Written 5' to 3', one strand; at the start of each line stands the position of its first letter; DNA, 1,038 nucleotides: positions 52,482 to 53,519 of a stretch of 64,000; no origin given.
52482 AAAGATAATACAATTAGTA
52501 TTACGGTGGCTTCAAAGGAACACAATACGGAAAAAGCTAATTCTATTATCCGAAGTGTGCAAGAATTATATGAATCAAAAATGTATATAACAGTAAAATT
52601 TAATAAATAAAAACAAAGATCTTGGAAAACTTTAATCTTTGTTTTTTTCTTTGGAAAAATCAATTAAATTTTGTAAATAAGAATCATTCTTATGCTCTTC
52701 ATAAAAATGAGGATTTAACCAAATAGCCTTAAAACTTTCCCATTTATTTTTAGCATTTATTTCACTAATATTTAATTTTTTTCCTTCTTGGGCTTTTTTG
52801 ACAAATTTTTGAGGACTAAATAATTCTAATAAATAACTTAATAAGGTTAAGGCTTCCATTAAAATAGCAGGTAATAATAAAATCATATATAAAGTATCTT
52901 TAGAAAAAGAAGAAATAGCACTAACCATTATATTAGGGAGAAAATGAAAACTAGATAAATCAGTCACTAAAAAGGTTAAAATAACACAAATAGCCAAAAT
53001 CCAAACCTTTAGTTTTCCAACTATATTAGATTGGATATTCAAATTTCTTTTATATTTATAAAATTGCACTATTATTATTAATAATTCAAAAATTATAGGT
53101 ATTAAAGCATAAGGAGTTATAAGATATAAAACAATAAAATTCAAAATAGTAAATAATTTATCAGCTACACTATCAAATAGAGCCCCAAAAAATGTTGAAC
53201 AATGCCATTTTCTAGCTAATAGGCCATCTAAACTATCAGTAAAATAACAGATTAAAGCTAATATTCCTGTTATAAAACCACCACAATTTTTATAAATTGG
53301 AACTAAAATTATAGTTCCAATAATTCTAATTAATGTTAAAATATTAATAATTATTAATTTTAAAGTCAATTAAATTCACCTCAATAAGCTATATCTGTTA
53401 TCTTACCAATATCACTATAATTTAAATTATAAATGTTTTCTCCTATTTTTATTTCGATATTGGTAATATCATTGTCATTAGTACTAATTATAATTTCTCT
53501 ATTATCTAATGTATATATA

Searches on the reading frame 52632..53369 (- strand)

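Call 3: search_protein_families(library=pfam, proteins=[window:52632-53369:-], max_evalue=1)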
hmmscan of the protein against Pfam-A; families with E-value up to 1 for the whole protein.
window:52632-53369:- (245 aa): 2 families
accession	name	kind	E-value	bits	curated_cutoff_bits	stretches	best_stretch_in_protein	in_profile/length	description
PF01066.26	CDP-OH_P_transf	-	4.3e-18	66.6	22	1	8-141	4-138/152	CDP-alcohol phosphatidyltransferase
PF20232.3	T6SS_FHA_C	-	0.081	13.2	23.7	1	175-218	110-155/180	C-terminal domain of Type VI secretion system FHA protein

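Call 4: search_protein_families(library=ncbifam, proteins=[window:52632-53369:-], max_evalue=1)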
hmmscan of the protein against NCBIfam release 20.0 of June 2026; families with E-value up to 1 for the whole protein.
window:52632-53369:- (245 aa): 10 families
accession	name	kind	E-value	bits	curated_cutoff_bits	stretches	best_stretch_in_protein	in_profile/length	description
TIGR00560.1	pgsA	equivalog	4.6e-19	69.6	109.1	1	7-181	3-171/183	CDP-diacylglycerol--glycerol-3-phosphate 3-phosphatidyltransferase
NF008090.0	PRK10832.1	equivalog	1.7e-08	34.8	304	1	5-81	3-82/182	CDP-diacylglycerol--glycerol-3-phosphate 3-phosphatidyltransferase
NF040950.1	archin_ph_syn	equivalog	6.8e-07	29.3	180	1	9-103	27-125/191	archaetidylinositol phosphate synthase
NF053678.1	ClpnSynClsA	equivalog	2.9e-06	27.6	240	1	6-149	4-153/180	cardiolipin synthase ClsA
NF045883.1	PIPSynth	equivalog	8.4e-06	25.6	170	1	9-82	26-102/197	phosphatidylinositol phosphate synthase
TIGR00473.1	pssA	equivalog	2e-05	24.8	107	1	36-135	25-128/153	CDP-diacylglycerol--serine O-phosphatidyltransferase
NF052561.1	PIPSynBT1523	equivalog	7e-05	22.6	350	1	18-195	43-229/232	hypothetical protein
NF038086.1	anchor_synt_A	exception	0.01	15.6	200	1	37-71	38-71/222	protein sorting system archaetidylserine synthase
TIGR03354.1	VI_FHA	hypoth_equivalog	0.056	13.3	120.25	1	176-217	349-392/420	type VI secretion system-associated FHA domain protein TagH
NF041135.1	IPPtranDIPPsyn_Thcocales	equivalog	0.15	11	580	1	23-84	266-327/419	bifunctional L-myo-inositol-1-phosphate cytidylyltransferase/CDP-L-myo-inositol myo-inositolphosphotransferase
